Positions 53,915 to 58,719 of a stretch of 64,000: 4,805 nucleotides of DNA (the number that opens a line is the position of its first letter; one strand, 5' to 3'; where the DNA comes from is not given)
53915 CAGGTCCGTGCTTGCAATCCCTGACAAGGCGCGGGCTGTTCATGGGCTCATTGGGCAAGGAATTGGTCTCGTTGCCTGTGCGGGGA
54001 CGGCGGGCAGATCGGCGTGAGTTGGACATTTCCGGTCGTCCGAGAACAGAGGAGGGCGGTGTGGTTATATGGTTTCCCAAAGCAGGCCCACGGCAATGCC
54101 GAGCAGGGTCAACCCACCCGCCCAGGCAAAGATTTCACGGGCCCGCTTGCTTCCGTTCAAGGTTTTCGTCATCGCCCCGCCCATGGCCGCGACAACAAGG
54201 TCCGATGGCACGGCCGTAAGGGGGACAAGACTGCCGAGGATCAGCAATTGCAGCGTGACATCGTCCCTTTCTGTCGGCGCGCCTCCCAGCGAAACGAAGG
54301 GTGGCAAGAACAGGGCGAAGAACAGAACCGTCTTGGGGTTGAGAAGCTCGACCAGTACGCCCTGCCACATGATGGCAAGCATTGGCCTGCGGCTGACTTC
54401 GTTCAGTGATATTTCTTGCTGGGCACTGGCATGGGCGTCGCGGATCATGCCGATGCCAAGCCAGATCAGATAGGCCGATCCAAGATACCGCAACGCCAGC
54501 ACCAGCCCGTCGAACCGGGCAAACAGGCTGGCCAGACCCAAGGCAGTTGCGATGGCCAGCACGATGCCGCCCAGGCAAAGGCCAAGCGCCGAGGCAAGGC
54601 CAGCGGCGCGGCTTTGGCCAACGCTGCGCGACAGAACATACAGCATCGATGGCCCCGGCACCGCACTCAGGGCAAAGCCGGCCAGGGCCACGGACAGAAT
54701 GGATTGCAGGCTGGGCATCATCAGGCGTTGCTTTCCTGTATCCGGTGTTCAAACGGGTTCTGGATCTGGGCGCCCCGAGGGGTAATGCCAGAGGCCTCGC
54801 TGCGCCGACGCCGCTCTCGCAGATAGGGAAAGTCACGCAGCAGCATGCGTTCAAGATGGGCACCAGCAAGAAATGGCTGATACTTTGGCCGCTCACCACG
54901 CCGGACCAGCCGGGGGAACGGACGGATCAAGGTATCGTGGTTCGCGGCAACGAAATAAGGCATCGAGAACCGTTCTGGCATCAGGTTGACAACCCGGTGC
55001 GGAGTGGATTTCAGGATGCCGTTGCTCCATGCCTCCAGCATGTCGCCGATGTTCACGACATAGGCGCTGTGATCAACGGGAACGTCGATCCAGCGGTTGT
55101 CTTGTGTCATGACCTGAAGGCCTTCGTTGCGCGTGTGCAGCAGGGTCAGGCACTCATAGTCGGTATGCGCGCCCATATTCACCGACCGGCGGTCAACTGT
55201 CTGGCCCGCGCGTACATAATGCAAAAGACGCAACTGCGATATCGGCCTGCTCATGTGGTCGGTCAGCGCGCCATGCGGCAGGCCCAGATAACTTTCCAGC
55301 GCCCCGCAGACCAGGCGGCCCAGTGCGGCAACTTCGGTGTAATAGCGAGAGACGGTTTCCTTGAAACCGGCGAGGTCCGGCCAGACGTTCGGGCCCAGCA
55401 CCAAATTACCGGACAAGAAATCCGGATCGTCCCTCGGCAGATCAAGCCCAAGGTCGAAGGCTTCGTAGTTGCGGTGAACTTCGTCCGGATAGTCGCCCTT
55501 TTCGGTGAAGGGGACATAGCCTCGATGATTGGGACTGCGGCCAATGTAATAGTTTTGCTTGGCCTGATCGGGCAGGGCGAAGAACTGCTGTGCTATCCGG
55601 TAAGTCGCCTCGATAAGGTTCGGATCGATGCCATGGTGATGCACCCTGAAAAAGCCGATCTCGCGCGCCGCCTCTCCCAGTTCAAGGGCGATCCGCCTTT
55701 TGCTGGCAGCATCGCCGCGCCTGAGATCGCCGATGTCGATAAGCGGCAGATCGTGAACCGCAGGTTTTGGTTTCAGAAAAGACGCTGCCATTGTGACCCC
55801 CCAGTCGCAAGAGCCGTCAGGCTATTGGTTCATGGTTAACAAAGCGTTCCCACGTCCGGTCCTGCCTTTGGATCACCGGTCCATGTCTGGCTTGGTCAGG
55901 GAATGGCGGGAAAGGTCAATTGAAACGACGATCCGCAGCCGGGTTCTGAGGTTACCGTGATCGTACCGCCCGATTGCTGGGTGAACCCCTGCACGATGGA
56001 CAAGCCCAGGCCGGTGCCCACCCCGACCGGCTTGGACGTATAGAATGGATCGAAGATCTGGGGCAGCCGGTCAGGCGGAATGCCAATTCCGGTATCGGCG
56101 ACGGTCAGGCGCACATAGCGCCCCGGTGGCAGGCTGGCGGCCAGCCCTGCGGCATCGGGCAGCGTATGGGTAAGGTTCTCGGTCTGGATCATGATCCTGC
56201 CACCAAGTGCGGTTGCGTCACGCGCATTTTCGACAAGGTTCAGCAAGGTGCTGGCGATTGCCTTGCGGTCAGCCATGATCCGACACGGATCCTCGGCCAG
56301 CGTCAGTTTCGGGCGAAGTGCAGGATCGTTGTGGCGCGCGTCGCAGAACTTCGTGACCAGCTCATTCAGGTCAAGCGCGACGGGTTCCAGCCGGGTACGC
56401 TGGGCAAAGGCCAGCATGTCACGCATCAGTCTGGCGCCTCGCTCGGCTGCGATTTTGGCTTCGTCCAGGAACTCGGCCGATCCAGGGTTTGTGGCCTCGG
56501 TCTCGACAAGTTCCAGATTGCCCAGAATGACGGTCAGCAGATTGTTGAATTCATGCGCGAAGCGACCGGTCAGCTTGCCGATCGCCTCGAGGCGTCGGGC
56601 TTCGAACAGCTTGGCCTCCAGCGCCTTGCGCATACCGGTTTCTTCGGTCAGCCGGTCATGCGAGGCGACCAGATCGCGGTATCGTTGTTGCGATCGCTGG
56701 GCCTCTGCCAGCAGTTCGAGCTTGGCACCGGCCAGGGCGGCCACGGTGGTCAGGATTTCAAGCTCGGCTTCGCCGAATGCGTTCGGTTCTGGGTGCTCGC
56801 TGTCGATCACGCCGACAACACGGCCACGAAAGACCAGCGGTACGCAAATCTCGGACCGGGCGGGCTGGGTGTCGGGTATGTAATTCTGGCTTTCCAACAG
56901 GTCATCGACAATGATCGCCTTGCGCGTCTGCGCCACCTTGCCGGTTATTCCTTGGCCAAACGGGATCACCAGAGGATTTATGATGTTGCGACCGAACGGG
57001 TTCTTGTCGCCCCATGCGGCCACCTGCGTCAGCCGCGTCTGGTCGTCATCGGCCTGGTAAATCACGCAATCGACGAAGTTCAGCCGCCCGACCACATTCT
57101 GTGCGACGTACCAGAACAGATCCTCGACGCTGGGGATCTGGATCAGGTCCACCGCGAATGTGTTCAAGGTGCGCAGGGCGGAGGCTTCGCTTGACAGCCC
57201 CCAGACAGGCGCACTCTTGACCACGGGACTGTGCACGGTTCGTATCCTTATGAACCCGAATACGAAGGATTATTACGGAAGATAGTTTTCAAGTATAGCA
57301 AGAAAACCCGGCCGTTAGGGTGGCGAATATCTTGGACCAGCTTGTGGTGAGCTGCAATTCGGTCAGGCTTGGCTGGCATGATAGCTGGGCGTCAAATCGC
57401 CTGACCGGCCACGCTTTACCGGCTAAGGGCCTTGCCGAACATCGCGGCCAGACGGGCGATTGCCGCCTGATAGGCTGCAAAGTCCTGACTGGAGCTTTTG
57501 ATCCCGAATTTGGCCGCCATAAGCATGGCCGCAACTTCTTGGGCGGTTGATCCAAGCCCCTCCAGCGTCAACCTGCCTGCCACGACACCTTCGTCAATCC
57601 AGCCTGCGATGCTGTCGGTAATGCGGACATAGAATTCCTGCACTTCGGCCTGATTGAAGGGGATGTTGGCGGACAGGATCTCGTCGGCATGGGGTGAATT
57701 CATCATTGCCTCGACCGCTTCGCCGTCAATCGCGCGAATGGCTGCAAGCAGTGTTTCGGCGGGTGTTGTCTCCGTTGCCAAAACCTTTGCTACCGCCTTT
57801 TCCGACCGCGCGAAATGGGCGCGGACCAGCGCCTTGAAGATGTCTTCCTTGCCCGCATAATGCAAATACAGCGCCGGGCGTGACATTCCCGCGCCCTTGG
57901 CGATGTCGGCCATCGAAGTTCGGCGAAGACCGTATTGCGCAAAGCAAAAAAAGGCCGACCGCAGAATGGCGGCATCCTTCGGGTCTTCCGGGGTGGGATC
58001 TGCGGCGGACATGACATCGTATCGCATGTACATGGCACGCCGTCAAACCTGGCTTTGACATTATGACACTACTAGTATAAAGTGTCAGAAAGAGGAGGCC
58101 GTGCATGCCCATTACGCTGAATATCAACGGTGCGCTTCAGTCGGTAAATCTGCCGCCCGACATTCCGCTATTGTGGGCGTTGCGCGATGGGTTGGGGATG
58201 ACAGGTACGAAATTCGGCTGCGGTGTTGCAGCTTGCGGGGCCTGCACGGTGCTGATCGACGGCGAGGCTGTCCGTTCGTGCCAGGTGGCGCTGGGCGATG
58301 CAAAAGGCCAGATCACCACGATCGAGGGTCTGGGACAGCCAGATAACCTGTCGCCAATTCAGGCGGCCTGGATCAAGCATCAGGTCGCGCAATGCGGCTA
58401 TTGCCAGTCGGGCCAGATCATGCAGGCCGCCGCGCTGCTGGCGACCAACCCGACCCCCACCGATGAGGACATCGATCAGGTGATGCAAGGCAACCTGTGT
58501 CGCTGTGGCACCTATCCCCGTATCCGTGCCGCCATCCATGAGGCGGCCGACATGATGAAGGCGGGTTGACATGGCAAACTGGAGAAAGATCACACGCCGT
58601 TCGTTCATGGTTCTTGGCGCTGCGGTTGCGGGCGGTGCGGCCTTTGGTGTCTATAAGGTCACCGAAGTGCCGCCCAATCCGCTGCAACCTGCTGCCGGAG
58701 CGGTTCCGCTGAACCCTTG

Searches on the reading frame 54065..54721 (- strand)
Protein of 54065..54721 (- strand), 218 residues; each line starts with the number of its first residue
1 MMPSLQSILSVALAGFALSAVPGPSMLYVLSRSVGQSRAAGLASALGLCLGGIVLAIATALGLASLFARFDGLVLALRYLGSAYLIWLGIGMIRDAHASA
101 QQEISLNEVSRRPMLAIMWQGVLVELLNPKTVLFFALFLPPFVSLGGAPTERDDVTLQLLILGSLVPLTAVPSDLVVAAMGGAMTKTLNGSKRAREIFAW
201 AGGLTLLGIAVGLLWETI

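Call 83: search_protein_families(library=pfam, proteins=[window:54065-54721:-], max_evalue=0.00001)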
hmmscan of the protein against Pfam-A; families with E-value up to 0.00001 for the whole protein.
window:54065-54721:- (218 aa): 1 family
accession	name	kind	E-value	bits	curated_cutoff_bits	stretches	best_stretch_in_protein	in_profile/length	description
PF01810.24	LysE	-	4.2e-27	95.3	25.6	1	17-215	2-191/193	LysE type translocator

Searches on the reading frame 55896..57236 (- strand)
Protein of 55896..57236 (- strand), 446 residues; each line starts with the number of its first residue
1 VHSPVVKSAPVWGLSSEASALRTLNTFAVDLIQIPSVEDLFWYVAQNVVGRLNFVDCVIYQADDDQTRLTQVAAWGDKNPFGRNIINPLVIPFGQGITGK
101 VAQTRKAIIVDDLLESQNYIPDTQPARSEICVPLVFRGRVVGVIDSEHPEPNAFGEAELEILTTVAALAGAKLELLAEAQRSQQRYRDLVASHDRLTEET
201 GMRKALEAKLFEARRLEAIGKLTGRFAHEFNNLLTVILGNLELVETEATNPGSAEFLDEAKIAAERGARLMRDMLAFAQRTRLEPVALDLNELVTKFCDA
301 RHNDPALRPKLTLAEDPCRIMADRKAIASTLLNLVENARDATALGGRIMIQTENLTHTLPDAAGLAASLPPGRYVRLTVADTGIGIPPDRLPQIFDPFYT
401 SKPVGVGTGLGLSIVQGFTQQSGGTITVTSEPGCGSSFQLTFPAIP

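Call 83: search_protein_families(library=pfam, proteins=[window:55896-57236:-], max_evalue=0.00001)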
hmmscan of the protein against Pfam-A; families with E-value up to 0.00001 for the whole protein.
window:55896-57236:- (446 aa): 5 families
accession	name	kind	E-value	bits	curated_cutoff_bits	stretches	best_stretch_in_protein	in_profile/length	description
PF02518.31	HATPase_c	-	4.7e-24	85.4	26.4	1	323-444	2-109/111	Histidine kinase-, DNA gyrase B-, and HSP90-like ATPase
PF13185.12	GAF_2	-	2.5e-20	73.5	28.6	1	36-171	3-133/136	GAF domain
PF01590.32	GAF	-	1.4e-14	55.2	22.4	1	44-171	9-131/133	GAF domain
PF13492.12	GAF_3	-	1.3e-09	39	27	1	36-174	1-128/129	GAF domain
PF00512.31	HisKA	-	7.1e-09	36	26.9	1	222-280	5-63/66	His Kinase A (phospho-acceptor) domain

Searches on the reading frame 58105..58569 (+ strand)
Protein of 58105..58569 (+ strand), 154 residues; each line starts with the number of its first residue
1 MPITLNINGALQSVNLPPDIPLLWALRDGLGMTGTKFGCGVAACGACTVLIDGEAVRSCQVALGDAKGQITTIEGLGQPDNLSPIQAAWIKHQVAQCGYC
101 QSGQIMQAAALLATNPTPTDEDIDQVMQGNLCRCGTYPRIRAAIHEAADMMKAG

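Call 83: search_protein_families(library=pfam, proteins=[window:58105-58569:+], max_evalue=0.00001)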
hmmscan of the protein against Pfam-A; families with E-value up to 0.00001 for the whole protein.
window:58105-58569:+ (154 aa): 2 families
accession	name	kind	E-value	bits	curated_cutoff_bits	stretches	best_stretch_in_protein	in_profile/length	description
PF01799.25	Fer2_2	-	7.2e-32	109.8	30.3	1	72-145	1-75/75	[2Fe-2S] binding domain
PF00111.32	Fer2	-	2.9e-07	30.8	21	1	6-66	2-62/77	2Fe-2S iron-sulfur cluster binding domain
